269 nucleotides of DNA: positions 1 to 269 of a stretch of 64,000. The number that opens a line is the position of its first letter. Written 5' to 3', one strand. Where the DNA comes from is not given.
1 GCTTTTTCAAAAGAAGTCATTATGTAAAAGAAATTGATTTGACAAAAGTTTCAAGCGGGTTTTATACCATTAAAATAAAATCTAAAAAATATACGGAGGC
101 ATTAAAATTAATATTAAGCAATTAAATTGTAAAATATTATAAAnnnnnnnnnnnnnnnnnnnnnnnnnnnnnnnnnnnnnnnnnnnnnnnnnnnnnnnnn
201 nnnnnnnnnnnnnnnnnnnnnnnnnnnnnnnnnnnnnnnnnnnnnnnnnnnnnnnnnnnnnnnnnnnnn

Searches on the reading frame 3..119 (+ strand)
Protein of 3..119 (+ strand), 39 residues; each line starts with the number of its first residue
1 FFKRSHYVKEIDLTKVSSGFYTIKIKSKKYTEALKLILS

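Call 74: search_protein_families(library=pfam, proteins=[window:3-119:+], max_evalue=5)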
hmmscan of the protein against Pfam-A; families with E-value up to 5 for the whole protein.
window:3-119:+ (39 aa): 1 family
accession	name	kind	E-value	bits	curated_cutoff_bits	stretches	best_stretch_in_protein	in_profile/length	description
PF18962.6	Por_Secre_tail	-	0.00044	20.9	27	1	6-37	43-74/75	Secretion system C-terminal sorting domain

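Call 75: search_protein_families(library=ncbifam, proteins=[window:3-119:+], max_evalue=5)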
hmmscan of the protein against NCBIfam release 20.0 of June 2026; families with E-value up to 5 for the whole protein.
window:3-119:+ (39 aa): 2 families
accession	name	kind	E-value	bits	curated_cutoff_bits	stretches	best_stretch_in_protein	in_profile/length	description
TIGR04183.1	Por_Secre_tail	domain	0.0018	18.2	23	1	9-38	42-71/72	T9SS type A sorting domain-containing protein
NF038113.1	T9SSA_dep_M36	equivalog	0.14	10.2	885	1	8-38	838-868/869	T9SS-dependent M36 family metallopeptidase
